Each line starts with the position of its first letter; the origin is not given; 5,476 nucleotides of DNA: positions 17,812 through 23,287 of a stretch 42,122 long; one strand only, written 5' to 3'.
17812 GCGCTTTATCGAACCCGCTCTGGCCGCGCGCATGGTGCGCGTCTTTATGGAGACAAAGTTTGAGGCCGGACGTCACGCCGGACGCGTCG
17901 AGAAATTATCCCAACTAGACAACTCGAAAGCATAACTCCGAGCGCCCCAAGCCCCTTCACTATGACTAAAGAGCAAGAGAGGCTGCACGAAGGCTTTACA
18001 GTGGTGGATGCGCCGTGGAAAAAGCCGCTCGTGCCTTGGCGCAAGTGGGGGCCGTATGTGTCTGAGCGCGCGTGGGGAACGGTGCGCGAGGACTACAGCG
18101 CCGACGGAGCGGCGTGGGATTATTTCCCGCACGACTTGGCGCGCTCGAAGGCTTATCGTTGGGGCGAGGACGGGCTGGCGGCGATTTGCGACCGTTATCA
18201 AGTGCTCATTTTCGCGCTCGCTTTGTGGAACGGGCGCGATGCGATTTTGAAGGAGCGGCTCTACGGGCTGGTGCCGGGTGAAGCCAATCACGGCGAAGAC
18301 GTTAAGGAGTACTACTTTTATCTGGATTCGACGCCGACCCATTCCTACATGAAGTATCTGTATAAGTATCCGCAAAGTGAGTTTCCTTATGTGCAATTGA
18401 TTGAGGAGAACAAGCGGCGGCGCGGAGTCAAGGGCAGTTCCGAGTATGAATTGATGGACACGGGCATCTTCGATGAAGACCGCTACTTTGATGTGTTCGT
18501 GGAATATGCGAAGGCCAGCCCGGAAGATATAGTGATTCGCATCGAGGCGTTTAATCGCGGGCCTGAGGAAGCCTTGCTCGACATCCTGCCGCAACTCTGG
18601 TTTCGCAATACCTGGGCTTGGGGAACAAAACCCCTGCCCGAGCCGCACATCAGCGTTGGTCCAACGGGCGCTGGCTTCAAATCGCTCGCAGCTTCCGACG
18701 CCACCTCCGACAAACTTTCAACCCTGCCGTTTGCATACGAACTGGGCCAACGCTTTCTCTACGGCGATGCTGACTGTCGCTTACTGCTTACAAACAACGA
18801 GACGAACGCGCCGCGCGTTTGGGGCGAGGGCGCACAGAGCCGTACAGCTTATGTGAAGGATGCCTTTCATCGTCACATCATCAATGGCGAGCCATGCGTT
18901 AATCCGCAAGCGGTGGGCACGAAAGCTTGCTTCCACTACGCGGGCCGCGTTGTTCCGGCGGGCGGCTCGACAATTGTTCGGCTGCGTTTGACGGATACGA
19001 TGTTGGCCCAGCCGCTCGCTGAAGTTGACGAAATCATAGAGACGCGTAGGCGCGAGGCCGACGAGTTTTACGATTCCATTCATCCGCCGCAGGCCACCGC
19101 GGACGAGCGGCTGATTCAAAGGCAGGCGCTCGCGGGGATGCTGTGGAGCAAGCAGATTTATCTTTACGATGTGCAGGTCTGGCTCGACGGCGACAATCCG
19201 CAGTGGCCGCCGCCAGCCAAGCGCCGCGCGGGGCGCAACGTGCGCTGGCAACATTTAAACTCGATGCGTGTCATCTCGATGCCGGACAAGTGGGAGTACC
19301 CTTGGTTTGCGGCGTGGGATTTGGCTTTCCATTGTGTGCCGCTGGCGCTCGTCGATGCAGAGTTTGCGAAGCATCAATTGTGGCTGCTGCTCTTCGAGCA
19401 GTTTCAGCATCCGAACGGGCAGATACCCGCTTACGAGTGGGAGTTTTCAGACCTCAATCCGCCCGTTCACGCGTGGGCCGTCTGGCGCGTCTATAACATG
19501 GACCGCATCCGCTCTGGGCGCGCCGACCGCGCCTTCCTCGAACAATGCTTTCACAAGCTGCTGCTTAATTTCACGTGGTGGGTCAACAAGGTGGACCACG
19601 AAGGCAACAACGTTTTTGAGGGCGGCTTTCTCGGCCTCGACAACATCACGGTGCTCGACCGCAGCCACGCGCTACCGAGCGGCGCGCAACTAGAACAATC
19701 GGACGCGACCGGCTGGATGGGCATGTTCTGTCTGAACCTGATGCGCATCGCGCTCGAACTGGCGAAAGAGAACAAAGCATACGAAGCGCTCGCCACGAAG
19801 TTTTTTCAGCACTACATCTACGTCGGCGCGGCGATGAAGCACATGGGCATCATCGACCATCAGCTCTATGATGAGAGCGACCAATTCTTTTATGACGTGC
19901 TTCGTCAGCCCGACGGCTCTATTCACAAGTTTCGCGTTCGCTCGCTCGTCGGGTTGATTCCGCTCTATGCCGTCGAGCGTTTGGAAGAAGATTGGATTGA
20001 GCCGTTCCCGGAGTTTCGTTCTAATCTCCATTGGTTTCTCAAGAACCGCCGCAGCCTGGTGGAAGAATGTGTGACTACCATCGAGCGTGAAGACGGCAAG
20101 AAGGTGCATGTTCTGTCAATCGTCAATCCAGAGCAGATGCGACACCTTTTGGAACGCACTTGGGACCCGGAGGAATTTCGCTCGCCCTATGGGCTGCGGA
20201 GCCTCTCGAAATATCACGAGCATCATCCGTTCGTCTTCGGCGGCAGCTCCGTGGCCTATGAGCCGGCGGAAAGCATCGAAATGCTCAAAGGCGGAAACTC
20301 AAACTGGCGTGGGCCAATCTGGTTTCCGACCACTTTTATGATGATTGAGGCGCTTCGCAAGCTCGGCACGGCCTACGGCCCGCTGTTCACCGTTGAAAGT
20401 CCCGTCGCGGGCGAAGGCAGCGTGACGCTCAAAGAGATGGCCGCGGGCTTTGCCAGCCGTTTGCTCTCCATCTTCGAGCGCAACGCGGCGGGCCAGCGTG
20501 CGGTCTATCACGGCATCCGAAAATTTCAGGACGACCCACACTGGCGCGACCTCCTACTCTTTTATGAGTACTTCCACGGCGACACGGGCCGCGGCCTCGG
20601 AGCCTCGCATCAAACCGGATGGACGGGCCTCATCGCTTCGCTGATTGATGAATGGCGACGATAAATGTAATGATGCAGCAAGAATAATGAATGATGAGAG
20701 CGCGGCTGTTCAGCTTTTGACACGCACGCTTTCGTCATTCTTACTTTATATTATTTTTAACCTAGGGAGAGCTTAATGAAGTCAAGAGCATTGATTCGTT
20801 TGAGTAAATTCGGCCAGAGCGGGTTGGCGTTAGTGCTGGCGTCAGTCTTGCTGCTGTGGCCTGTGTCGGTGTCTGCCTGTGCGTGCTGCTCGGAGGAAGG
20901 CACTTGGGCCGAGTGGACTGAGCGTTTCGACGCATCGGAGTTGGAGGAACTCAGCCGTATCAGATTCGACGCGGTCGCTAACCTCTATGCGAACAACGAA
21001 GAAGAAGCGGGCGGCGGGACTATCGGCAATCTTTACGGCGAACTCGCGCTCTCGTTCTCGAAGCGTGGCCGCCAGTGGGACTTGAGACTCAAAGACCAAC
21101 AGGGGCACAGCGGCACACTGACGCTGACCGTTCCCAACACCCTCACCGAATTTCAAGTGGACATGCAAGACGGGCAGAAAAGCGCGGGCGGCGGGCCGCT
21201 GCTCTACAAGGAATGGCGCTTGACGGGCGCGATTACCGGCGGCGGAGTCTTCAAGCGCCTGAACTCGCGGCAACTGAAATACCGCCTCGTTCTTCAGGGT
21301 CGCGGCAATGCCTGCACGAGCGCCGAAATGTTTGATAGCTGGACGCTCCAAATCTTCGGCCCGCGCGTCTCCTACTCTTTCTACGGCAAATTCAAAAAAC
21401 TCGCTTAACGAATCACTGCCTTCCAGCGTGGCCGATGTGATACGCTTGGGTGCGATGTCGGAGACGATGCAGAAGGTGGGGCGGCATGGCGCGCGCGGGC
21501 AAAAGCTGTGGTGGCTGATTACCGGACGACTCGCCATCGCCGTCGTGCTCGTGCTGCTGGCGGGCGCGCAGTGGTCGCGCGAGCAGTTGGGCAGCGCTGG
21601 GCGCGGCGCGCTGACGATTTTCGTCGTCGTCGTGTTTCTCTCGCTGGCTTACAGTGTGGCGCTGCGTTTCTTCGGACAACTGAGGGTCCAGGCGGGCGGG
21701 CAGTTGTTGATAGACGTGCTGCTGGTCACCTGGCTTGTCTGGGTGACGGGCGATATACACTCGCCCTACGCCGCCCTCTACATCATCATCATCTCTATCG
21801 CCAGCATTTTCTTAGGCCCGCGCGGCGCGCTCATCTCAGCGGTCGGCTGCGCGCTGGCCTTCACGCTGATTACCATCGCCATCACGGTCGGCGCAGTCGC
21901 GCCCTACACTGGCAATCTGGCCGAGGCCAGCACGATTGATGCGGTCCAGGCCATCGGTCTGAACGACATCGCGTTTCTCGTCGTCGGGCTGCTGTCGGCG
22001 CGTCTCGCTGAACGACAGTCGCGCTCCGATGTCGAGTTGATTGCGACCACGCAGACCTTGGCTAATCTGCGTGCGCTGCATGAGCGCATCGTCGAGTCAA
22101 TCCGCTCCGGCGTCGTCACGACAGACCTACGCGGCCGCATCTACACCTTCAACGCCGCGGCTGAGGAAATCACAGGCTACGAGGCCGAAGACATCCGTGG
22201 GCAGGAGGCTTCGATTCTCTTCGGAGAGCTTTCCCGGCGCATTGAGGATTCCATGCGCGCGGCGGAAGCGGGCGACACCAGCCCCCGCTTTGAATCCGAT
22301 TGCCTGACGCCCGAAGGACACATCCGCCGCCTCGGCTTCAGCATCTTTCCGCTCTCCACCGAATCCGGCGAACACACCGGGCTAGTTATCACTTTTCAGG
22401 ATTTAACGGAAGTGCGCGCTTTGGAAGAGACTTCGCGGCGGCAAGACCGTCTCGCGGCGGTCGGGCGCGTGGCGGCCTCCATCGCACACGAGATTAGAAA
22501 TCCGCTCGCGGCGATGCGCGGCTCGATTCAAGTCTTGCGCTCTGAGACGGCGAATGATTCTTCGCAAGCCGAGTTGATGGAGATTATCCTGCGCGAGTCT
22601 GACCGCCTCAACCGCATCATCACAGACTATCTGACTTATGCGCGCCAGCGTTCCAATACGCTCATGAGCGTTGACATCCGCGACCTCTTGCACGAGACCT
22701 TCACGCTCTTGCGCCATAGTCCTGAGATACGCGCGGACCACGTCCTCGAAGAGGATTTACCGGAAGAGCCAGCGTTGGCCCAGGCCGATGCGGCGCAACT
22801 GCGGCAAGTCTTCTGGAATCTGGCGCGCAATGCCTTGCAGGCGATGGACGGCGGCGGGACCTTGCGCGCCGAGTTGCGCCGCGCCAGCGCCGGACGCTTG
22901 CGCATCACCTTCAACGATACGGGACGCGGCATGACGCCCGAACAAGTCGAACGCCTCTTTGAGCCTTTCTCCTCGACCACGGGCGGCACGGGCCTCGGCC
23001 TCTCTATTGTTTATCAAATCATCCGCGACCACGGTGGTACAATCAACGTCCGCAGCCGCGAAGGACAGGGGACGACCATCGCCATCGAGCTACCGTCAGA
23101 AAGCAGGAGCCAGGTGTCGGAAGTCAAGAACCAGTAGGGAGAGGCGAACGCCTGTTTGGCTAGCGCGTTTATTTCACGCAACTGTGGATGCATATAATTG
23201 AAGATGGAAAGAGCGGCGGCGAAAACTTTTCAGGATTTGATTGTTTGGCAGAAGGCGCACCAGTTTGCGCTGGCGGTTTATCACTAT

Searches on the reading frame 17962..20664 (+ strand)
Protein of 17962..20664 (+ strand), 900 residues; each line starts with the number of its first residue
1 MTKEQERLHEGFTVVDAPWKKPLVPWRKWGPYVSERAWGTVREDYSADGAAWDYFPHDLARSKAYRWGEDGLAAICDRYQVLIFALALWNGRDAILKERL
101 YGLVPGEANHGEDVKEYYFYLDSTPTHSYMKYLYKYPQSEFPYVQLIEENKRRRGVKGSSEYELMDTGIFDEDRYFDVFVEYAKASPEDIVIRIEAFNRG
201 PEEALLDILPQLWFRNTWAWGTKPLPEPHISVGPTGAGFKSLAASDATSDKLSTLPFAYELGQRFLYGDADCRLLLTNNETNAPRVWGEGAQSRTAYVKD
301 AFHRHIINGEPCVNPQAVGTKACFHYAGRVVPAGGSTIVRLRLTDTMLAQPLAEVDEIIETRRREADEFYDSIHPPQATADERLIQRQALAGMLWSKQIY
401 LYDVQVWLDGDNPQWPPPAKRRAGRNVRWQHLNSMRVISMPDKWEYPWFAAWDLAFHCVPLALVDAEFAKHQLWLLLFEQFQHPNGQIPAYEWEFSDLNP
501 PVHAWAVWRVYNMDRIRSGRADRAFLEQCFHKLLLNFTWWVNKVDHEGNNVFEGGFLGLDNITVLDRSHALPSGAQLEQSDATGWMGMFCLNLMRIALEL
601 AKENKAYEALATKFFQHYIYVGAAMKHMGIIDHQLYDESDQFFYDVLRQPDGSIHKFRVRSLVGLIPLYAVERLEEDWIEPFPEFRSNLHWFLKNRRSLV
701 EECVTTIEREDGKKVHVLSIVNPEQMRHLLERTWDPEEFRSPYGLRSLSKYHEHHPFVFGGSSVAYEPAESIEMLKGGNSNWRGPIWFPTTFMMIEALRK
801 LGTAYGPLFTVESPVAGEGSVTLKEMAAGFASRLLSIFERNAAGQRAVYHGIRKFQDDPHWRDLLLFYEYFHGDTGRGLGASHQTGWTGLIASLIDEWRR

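Call 45: search_protein_families(library=pfam, proteins=[window:17962-20664:+], max_evalue=0.00001)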
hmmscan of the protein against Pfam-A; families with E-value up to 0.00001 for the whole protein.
window:17962-20664:+ (900 aa): 2 families
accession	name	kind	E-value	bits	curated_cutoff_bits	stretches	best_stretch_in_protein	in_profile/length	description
PF22422.2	MGH1-like_GH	-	9.6e-27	94.9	27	2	446-670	1-249/356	Mannosylglycerate hydrolase MGH1-like glycoside hydrolase domain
PF03200.22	Glyco_hydro_63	-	7.4e-08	32.1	22.4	0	722-807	362-432/492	Glycosyl hydrolase family 63 C-terminal domain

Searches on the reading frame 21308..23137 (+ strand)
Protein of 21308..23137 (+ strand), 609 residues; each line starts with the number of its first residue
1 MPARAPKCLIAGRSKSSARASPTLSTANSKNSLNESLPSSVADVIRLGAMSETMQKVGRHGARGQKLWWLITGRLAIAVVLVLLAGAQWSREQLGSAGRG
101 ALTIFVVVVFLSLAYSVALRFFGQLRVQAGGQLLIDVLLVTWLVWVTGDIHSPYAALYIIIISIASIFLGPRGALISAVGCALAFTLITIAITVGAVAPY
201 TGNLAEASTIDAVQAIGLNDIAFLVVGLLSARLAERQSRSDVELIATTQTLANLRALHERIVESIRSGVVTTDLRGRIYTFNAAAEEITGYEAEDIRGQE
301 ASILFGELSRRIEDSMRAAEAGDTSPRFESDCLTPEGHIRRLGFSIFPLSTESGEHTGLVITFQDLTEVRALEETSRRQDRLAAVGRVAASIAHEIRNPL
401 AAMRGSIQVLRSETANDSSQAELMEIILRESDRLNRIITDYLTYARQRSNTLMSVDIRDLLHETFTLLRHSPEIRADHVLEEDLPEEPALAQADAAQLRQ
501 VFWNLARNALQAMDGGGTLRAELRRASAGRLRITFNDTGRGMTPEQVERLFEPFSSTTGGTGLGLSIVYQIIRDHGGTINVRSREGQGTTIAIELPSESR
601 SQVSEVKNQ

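Call 45: search_protein_families(library=pfam, proteins=[window:21308-23137:+], max_evalue=0.00001)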
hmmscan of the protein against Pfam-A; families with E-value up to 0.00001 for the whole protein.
window:21308-23137:+ (609 aa): 6 families
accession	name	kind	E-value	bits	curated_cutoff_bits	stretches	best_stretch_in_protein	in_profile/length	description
PF02518.31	HATPase_c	-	6.9e-29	101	26.4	1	494-598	2-110/111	Histidine kinase-, DNA gyrase B-, and HSP90-like ATPase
PF00512.31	HisKA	-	1.8e-17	63.6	26.9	1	386-449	3-65/66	His Kinase A (phospho-acceptor) domain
PF00989.32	PAS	-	3.4e-12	46.8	22.6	1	259-365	4-112/113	PAS fold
PF13426.13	PAS_9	-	4.6e-12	46.6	27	1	268-368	3-103/103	PAS domain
PF08448.16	PAS_4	-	7.2e-12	46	23.1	1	263-370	2-109/110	PAS fold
PF25323.1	6TM_PilS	-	2e-11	44.4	27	1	67-241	11-186/189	PilS-like transmembrane domain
